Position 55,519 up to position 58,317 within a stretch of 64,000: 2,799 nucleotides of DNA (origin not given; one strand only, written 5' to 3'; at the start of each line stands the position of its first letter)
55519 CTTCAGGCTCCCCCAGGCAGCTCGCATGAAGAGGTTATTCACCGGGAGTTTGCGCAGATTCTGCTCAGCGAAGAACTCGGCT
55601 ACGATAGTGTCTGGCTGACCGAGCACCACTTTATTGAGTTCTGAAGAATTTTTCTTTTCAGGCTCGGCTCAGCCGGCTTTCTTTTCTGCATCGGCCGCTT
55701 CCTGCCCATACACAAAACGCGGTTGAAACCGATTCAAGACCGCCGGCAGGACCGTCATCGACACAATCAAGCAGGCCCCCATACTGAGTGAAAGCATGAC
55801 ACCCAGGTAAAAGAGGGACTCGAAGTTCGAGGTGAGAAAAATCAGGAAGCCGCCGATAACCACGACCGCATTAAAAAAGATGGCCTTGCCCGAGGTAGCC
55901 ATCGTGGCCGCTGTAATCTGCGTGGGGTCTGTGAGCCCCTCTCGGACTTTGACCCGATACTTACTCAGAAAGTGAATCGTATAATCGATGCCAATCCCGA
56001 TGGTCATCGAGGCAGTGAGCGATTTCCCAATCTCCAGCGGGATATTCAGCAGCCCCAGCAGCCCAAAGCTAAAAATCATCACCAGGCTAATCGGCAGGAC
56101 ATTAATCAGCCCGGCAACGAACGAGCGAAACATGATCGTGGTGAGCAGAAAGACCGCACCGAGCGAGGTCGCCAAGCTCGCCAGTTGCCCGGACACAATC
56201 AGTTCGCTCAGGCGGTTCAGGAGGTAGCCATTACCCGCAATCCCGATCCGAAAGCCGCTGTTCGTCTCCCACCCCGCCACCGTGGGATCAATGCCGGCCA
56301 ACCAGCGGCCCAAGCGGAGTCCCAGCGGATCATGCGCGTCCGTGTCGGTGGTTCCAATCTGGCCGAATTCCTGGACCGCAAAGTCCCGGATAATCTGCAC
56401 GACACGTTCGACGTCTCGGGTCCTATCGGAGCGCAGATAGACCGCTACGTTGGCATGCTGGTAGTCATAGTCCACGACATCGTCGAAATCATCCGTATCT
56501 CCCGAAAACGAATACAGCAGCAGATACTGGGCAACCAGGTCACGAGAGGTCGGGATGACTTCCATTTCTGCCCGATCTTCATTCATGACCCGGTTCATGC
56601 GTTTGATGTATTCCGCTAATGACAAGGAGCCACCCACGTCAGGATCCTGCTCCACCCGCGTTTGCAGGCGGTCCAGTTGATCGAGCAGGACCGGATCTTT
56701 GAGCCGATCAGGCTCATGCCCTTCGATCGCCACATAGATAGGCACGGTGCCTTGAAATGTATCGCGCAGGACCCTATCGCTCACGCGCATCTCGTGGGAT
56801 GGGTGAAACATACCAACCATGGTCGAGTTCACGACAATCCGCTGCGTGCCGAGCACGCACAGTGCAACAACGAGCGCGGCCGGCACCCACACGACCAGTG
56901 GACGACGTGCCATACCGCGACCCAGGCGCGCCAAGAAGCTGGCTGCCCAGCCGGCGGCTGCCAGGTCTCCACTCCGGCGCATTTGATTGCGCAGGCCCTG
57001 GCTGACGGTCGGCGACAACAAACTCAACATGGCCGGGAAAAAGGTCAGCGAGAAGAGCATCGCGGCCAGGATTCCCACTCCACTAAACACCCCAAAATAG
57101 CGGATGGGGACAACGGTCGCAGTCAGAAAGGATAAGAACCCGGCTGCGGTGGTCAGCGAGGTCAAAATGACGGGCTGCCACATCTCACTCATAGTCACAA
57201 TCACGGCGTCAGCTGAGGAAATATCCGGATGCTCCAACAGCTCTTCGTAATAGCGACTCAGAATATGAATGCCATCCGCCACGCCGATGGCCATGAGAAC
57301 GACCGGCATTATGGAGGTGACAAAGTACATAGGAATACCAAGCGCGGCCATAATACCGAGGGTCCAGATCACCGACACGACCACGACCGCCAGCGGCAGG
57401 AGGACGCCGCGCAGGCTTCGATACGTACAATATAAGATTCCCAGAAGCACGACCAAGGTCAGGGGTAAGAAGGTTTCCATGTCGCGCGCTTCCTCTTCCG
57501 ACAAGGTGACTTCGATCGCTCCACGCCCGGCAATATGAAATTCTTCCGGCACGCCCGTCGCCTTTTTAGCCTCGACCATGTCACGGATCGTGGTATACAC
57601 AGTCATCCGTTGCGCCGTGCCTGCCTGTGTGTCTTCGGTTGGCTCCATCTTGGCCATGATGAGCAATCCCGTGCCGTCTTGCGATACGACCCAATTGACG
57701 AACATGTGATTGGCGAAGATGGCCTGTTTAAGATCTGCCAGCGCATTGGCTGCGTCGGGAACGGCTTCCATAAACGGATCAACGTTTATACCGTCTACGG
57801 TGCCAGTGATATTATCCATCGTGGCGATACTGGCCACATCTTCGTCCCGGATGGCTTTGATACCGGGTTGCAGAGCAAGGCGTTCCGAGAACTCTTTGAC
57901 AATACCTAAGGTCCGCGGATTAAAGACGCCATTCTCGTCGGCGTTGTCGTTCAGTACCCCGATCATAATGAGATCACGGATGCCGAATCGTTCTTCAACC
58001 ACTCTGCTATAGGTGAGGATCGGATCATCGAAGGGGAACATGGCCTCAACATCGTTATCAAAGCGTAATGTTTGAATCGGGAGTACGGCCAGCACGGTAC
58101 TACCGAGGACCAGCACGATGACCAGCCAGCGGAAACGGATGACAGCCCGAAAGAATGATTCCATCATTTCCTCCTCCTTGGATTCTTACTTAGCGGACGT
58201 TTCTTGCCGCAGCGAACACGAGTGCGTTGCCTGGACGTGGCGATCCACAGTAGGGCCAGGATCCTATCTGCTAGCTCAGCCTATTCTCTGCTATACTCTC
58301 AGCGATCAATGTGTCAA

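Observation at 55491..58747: About 150-bp direct repeats (5' end of an LLM gene) flanking an MMPL transporter gene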

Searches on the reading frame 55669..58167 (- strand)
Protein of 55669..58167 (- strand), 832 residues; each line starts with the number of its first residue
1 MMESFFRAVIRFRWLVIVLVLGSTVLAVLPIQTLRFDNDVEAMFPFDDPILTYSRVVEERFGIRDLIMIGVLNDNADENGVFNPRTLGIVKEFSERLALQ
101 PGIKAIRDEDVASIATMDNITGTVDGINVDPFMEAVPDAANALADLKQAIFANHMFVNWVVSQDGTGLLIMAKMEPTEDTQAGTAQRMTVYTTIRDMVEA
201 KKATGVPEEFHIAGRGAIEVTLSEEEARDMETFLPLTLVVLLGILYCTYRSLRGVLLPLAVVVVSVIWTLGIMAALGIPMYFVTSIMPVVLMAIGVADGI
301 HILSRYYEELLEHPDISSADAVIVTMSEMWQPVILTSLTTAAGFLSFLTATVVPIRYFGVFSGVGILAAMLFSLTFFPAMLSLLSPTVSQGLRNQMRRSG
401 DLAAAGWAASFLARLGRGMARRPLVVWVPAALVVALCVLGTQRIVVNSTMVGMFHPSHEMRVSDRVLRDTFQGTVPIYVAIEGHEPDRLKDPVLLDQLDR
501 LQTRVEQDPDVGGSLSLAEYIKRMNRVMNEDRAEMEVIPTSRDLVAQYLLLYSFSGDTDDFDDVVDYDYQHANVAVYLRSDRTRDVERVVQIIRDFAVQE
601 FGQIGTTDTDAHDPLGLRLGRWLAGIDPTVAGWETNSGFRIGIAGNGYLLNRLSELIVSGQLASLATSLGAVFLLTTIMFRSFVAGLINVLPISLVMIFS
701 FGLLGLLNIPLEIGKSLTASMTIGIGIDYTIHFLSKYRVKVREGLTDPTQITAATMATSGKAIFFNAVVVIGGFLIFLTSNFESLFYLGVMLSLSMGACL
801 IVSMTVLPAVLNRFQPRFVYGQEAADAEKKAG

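Call 8: search_protein_families(library=pfam, proteins=[window:55672-58167:-])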
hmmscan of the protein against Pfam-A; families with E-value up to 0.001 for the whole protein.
window:55672-58167:- (832 aa): 4 families
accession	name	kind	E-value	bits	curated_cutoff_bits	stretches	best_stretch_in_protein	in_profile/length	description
PF03176.21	MMPL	-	6.1e-47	160.6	20.5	2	106-424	36-331/333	MMPL family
PF12349.14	Sterol-sensing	-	3.7e-11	43.6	22.3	1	259-383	13-135/153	Sterol-sensing domain of SREBP cleavage-activation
PF02460.24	Patched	-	3.6e-09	37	23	1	259-382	35-155/156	Patched SSD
PF00873.25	ACR_tran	-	9.5e-05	20.7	28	1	237-442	342-546/1021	AcrB/AcrD/AcrF family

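Call 9: search_protein_families(library=ncbifam, proteins=[window:55672-58167:-])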
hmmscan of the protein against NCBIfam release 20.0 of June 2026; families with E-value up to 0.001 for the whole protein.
window:55672-58167:- (832 aa): 10 families
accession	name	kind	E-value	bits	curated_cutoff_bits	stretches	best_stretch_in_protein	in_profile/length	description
TIGR00921.1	2A067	subfamily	1.1e-70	238.6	351.9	3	11-446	2-412/733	hydrophobe/amphiphile efflux-3 (HAE3) family transporter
TIGR00833.1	actII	subfamily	1.4e-48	165.9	874.7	2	159-511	109-449/910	MMPL family RND transporter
TIGR03480.1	HpnN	hypoth_equivalog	7e-37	126.9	751.85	2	93-390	137-429/862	hopanoid biosynthesis associated RND transporter like protein HpnN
NF052374.1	HopndTporHpnN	equivalog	4.5e-25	87.9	1100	2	92-389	139-431/858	hopanoid transporter HpnN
NF052608.1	TrhMmycExpMmpL3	equivalog_domain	7.8e-09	34.4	1400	1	669-812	191-339/992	trehalose monomycolate exporter MmpL3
NF000282.2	RND_permease_1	subfamily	1.3e-05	23.3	1250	1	236-418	347-525/1029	multidrug efflux RND transporter permease subunit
NF000037.1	RND_perm_OqxB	exception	1.4e-05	23.1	2200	1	200-384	314-498/1050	multidrug efflux RND transporter permease subunit OqxB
TIGR00918.1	2A060602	subfamily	2.9e-05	21.9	1120.4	1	254-383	433-556/1145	transmembrane receptor Patched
NF007131.0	PRK09577.1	equivalog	4.8e-05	21.2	1768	1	153-400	273-511/1045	multidrug efflux RND transporter permease subunit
NF045600.2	BstA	equivalog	0.00028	18.9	1400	0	152-390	207-445/903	sterol transporter cytoplasmic membrane protein BstA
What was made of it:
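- Checked: Between the copies: the 2953 nt hold one gene, 55669-58167 on the minus strand, 832 aa. It matches PF03176 MMPL (E=6e-47) and the HAE3 RND family TIGR00921 (calls 8, 9).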

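Call 12: find_encoding_contigs(protein=window:55669-58167:-, flank=10000, max_places=10)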
Protein window:55669-58167:- (832 aa): 1 contig read that carries it; 1 place shown.
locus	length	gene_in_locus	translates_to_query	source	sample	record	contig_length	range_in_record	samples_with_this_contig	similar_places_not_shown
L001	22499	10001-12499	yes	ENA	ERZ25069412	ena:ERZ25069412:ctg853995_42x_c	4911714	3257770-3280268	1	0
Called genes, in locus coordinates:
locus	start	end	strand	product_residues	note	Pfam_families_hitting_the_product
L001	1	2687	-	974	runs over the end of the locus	PF13510:Fer2_4, PF00890:FAD_binding_2, PF07992:Pyr_redox_2, PF12831:FAD_oxidored, PF13450:NAD_binding_8, PF17806:SO_alpha_A3, PF01571:GCV_T, PF08669:GCV_T_C, +6 more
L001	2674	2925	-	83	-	PF04267:SoxD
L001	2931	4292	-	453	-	PF01645:Glu_synthase, PF01070:FMN_dh, PF03060:NMO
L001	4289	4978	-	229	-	PF01493:GXGXG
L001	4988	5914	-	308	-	PF13522:GATase_6, PF13537:GATase_7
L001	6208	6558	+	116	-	PF19891:DUF6364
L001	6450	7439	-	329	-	PF04951:Peptidase_M55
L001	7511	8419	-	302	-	PF01522:Polysacc_deac_1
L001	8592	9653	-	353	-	PF00296:Bac_luciferase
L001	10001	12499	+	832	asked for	PF03176:MMPL, PF02460:Patched, PF12349:Sterol-sensing, PF03176:MMPL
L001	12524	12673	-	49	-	PF00296:Bac_luciferase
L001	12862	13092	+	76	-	-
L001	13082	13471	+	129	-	PF01850:PIN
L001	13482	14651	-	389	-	PF01425:Amidase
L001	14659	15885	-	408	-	PF01979:Amidohydro_1, PF07969:Amidohydro_3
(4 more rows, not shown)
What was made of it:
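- Tried and rejected: The MMPL look-up gave the source contig instead (call 12).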

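Call 14: find_homologous_proteins(query=window:55672-58167:-, max_evalue=1e-30)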
Query window:55672-58167:- (832 aa): 390 proteins with E <= 1e-30 among 8000 candidates; the best 120 are listed.
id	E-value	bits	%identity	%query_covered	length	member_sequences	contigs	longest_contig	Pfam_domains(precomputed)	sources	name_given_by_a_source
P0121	0.0e+0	1730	95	99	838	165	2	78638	PF03176.22,PF12349.15,PF02460.25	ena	-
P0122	0.0e+0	1657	92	99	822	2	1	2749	PF03176.22,PF12349.15,PF02460.25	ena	-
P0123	0.0e+0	1652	92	99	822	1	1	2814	PF03176.22,PF12349.15,PF02460.25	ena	-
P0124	0.0e+0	1646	91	99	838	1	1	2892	PF03176.22,PF12349.15,PF02460.25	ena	-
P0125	0.0e+0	1629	90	100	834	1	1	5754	PF03176.22,PF12349.15,PF02460.25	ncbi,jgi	-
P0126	0.0e+0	1624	89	100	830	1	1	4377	PF03176.22,PF12349.15,PF02460.25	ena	-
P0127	0.0e+0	1609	90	99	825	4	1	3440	PF03176.22,PF12349.15,PF02460.25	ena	-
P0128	0.0e+0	1593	88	99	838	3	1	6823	PF03176.22,PF12349.15,PF02460.25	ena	-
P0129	0.0e+0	1579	86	99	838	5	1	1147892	PF03176.22,PF12349.15,PF02460.25,PF00873.26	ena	-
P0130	0.0e+0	1569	87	99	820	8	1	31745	PF03176.22,PF12349.15,PF02460.25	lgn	-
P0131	0.0e+0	1522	82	99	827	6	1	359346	PF03176.22,PF12349.15,PF02460.25,PF00873.26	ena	-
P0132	0.0e+0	1505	81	100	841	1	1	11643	PF03176.22,PF12349.15,PF02460.25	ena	-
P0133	0.0e+0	1503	82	99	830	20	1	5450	PF03176.22,PF12349.15,PF02460.25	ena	-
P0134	0.0e+0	1501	81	99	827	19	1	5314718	PF03176.22,PF12349.15,PF02460.25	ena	-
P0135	0.0e+0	1480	81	99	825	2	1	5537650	PF03176.22,PF12349.15,PF02460.25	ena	-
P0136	0.0e+0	1474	79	99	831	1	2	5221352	PF03176.22,PF12349.15,PF02460.25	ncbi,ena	-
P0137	0.0e+0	1470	80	99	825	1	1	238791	PF03176.22,PF12349.15,PF02460.25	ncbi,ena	-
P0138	0.0e+0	1460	78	99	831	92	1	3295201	PF03176.22,PF12349.15,PF02460.25,PF00873.26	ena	-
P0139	0.0e+0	1449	78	100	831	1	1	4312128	PF03176.22,PF12349.15,PF02460.25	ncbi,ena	-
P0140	0.0e+0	1449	79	99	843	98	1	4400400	PF03176.22,PF12349.15,PF02460.25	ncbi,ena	-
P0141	0.0e+0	1446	77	99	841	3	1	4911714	PF03176.22,PF12349.15,PF02460.25,PF00873.26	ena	-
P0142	0.0e+0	1444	78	99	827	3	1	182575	PF03176.22,PF12349.15,PF02460.25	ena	-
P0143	0.0e+0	1434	78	98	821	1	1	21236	PF03176.22,PF12349.15,PF02460.25,PF00873.26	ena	-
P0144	0.0e+0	1430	76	99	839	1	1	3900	PF03176.22,PF12349.15,PF02460.25,PF00873.26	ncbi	-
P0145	0.0e+0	1370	73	99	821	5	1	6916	PF03176.22,PF12349.15,PF02460.25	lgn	-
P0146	0.0e+0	1368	73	99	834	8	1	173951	PF03176.22,PF12349.15,PF02460.25,PF00873.26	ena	-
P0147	0.0e+0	1357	72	99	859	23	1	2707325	PF03176.22,PF12349.15,PF02460.25,PF00873.26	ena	-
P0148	0.0e+0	1329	71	99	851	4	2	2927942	PF03176.22,PF12349.15,PF02460.25,PF00873.26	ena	-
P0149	0.0e+0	1328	71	99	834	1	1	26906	PF03176.22,PF12349.15,PF02460.25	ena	-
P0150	0.0e+0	1328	71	99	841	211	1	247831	PF03176.22,PF12349.15,PF02460.25,PF00873.26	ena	-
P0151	0.0e+0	1328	70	100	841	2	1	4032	PF03176.22,PF12349.15,PF02460.25,PF00873.26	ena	-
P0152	0.0e+0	1318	71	100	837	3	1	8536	PF03176.22,PF12349.15,PF02460.25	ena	-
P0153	0.0e+0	1314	71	100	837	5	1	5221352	PF03176.22,PF12349.15,PF02460.25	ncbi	-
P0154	0.0e+0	1313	71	99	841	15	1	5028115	PF03176.22,PF12349.15,PF02460.25,PF00873.26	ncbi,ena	-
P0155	0.0e+0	1313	70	100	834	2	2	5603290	PF03176.22,PF12349.15,PF02460.25,PF00873.26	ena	-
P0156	0.0e+0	1309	70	99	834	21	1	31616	PF03176.22,PF12349.15,PF02460.25,PF00873.26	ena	-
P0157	0.0e+0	1309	70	100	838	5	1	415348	PF03176.22,PF12349.15,PF02460.25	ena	-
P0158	0.0e+0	1300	69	99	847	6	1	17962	PF03176.22,PF12349.15,PF02460.25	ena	-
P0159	0.0e+0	1298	70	99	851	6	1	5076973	PF03176.22,PF12349.15,PF02460.25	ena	-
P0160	0.0e+0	1292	69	99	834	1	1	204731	PF03176.22,PF12349.15,PF02460.25,PF00873.26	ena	-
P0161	0.0e+0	1292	69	99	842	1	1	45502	PF03176.22,PF12349.15,PF02460.25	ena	-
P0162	0.0e+0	1292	68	100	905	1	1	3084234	PF03176.22,PF12349.15,PF02460.25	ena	-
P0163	0.0e+0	1292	69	100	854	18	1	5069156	PF03176.22,PF12349.15,PF02460.25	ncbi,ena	-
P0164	0.0e+0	1291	70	99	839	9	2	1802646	PF03176.22,PF12349.15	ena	-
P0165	0.0e+0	1288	70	99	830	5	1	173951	PF03176.22,PF12349.15,PF02460.25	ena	-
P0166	0.0e+0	1287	70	99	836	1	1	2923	PF03176.22,PF12349.15,PF02460.25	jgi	jgi:predicted RND superfamily exporter protein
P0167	0.0e+0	1286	70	99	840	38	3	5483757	PF03176.22,PF12349.15,PF02460.25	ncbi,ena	-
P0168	0.0e+0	1284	68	100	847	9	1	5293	PF03176.22,PF12349.15,PF02460.25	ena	-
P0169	0.0e+0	1281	68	99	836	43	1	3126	PF03176.22,PF12349.15,PF02460.25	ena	-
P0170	0.0e+0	1280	68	99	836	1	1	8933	PF03176.22,PF12349.15,PF02460.25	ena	-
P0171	0.0e+0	1278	69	100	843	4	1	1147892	PF03176.22,PF12349.15,PF02460.25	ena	-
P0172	0.0e+0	1278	69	99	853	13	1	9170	PF03176.22,PF12349.15,PF02460.25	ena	-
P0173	0.0e+0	1278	68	99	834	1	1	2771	PF03176.22,PF12349.15,PF02460.25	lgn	-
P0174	0.0e+0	1276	68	99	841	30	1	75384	PF03176.22,PF12349.15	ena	-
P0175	0.0e+0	1273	68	99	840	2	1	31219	PF03176.22,PF12349.15,PF02460.25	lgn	-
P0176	0.0e+0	1271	68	99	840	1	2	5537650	PF03176.22,PF12349.15,PF02460.25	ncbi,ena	-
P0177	0.0e+0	1268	69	99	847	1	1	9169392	PF03176.22,PF12349.15,PF02460.25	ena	-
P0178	0.0e+0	1266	68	99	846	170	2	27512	PF03176.22,PF12349.15,PF02460.25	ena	-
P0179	0.0e+0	1266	68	99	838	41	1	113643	PF03176.22,PF12349.15,PF02460.25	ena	-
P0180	0.0e+0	1265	68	99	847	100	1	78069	PF03176.22,PF12349.15,PF02460.25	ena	-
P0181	0.0e+0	1264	68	100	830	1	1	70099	PF03176.22,PF12349.15,PF02460.25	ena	-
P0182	0.0e+0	1262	67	99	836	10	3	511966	PF03176.22,PF12349.15,PF02460.25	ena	-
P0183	0.0e+0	1259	66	99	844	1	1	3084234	PF03176.22,PF12349.15,PF02460.25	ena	-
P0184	0.0e+0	1258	68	99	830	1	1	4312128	PF03176.22,PF12349.15,PF02460.25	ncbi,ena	-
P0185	0.0e+0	1253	68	99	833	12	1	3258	PF03176.22,PF12349.15,PF02460.25,PF00873.26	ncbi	-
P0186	0.0e+0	1251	67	99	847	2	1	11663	PF03176.22,PF12349.15,PF02460.25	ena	-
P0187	0.0e+0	1251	67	99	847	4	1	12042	PF03176.22,PF12349.15,PF02460.25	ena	-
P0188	0.0e+0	1249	68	99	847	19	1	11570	PF03176.22,PF12349.15,PF02460.25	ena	-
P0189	0.0e+0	1248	68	99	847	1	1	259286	PF03176.22,PF12349.15,PF02460.25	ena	-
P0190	0.0e+0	1248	67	99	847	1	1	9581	PF03176.22,PF12349.15,PF02460.25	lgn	-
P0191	0.0e+0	1247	68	99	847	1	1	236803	PF03176.22,PF12349.15,PF02460.25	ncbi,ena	-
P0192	0.0e+0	1247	67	99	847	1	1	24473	PF03176.22,PF12349.15,PF02460.25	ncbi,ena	-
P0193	0.0e+0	1246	67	99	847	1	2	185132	PF03176.22,PF12349.15,PF02460.25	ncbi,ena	-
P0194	0.0e+0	1243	67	99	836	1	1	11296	PF03176.22,PF12349.15,PF02460.25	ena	-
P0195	0.0e+0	1240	66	99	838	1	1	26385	PF03176.22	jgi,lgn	jgi:hypothetical protein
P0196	0.0e+0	1237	67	99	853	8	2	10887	PF03176.22,PF12349.15,PF02460.25,PF00873.26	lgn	-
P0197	0.0e+0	1221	67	99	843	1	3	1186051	PF03176.22,PF12349.15,PF02460.25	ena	-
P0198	0.0e+0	1219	66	99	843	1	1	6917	PF03176.22,PF12349.15,PF02460.25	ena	-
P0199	0.0e+0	1211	93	72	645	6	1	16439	PF03176.22,PF12349.15,PF02460.25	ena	-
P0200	0.0e+0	1207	65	99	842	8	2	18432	PF03176.22,PF12349.15,PF02460.25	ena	-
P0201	0.0e+0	1206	65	99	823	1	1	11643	PF03176.22,PF12349.15,PF02460.25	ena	-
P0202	0.0e+0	1201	64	100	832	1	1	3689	PF03176.22,PF12349.15,PF02460.25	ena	-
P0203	0.0e+0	1200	65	99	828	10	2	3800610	PF03176.22,PF12349.15,PF02460.25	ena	-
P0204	0.0e+0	1200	66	99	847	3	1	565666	PF03176.22,PF12349.15,PF02460.25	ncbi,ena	-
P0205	0.0e+0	1199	63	99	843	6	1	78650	PF03176.22,PF12349.15,PF02460.25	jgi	jgi:predicted RND superfamily exporter protein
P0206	0.0e+0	1198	65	99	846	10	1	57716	PF03176.22,PF12349.15,PF02460.25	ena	-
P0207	0.0e+0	1198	64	100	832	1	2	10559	PF03176.22,PF12349.15,PF02460.25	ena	-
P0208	0.0e+0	1196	63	100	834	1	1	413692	PF03176.22,PF12349.15,PF02460.25,PF00873.26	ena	-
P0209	0.0e+0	1196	64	100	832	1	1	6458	PF03176.22,PF12349.15,PF02460.25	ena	-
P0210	0.0e+0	1196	65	99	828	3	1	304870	PF03176.22,PF12349.15,PF02460.25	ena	-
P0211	0.0e+0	1195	65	99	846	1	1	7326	PF03176.22,PF12349.15,PF02460.25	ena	-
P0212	0.0e+0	1195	64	99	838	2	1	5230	PF03176.22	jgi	jgi:predicted RND superfamily exporter protein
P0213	0.0e+0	1193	65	99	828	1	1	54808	PF03176.22,PF12349.15,PF02460.25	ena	-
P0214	0.0e+0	1192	65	99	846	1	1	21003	PF03176.22,PF12349.15,PF02460.25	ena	-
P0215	0.0e+0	1191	65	99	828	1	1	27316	PF03176.22,PF12349.15,PF02460.25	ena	-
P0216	0.0e+0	1190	65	99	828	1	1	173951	PF03176.22,PF12349.15,PF02460.25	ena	-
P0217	0.0e+0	1188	65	99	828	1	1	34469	PF03176.22,PF12349.15,PF02460.25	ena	-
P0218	0.0e+0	1186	65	99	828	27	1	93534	PF03176.22,PF12349.15,PF02460.25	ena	-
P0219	0.0e+0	1180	64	99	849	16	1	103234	PF03176.22,PF12349.15,PF02460.25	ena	-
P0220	0.0e+0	1176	64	99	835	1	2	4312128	PF03176.22,PF12349.15,PF02460.25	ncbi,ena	-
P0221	0.0e+0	1174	65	99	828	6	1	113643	PF03176.22,PF12349.15,PF02460.25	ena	-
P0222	0.0e+0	1162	62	99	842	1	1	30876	PF03176.22,PF12349.15,PF02460.25,PF00873.26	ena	-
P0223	0.0e+0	1158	64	99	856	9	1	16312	PF03176.22,PF12349.15,PF02460.25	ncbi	-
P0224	0.0e+0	1146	65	95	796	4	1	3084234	PF03176.22,PF12349.15,PF02460.25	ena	-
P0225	0.0e+0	1093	77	77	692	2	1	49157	PF03176.22,PF12349.15,PF02460.25,PF00873.26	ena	-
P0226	0.0e+0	1091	69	83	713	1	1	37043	PF03176.22,PF12349.15,PF02460.25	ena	-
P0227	0.0e+0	1090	64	89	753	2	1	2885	PF03176.22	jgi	jgi:hypothetical protein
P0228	0.0e+0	1089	62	93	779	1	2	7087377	PF03176.22,PF12349.15,PF02460.25,PF00873.26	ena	-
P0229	0.0e+0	1066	85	68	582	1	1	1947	PF03176.22,PF12349.15,PF02460.25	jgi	jgi:hypothetical protein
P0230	0.0e+0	1062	67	85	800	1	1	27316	PF03176.22,PF12349.15,PF02460.25,PF00873.26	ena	-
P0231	0.0e+0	1053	69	81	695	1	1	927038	PF03176.22,PF12349.15,PF02460.25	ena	-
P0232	0.0e+0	1021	66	82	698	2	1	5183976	PF03176.22,PF12349.15,PF02460.25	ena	-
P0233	3.5e-292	990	78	67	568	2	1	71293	PF03176.22,PF12349.15,PF02460.25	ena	-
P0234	1.5e-285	968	70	74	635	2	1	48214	PF03176.22,PF12349.15,PF02460.25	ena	-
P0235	2.9e-282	957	80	65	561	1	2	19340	PF03176.22,PF12349.15,PF02460.25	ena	-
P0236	5.8e-282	956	68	76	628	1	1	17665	PF03176.22,PF12349.15,PF02460.25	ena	-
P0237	1.9e-277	941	67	75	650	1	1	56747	PF03176.22,PF12349.15,PF02460.25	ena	-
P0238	4.0e-274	930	83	60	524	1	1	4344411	PF03176.22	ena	-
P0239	1.6e-273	928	65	74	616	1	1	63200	PF03176.22,PF12349.15,PF02460.25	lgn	-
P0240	1.3e-265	902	66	75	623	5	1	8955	PF03176.22,PF12349.15,PF02460.25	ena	-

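Call 15: find_encoding_contigs(protein=P0121, flank=8000, max_places=4)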
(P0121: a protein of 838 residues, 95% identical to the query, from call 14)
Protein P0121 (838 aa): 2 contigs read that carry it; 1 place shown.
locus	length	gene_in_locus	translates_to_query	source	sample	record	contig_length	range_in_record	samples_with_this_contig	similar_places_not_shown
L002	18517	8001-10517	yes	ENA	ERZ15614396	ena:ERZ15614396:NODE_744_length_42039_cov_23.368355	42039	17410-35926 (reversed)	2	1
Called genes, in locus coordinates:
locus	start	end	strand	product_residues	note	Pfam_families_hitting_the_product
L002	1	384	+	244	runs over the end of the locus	PF11249:DUF3047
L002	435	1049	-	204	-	PF05995:CDO_I (weak)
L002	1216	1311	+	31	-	-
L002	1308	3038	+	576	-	PF19676:DUF6178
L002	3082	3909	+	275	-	PF00106:adh_short, PF08659:KR, PF13561:adh_short_C2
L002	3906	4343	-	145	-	PF01638:HxlR, PF01047:MarR (weak)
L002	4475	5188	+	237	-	PF00106:adh_short, PF13561:adh_short_C2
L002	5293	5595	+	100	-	-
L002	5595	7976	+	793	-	PF03176:MMPL, PF00873:ACR_tran (faint), PF02460:Patched, PF12349:Sterol-sensing, PF03176:MMPL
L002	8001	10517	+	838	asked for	PF03176:MMPL, PF02460:Patched, PF12349:Sterol-sensing, PF03176:MMPL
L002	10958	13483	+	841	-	PF03176:MMPL, PF00873:ACR_tran (faint), PF02460:Patched, PF12349:Sterol-sensing, PF03176:MMPL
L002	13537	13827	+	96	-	-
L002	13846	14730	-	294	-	PF13513:HEAT_EZ (faint), PF01602:Adaptin_N (faint), PF02985:HEAT (faint), PF26715:HEAT_GCN1_2 (faint), PF12717:Cnd1 (faint), PF13646:HEAT_2 (weak)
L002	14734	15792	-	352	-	PF21948:LplA-B_cat, PF10437:Lip_prot_lig_C (weak)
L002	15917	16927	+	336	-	PF00296:Bac_luciferase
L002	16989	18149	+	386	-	PF02625:XdhC_CoxI, PF13478:XdhC_C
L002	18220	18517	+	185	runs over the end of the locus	PF12804:NTP_transf_3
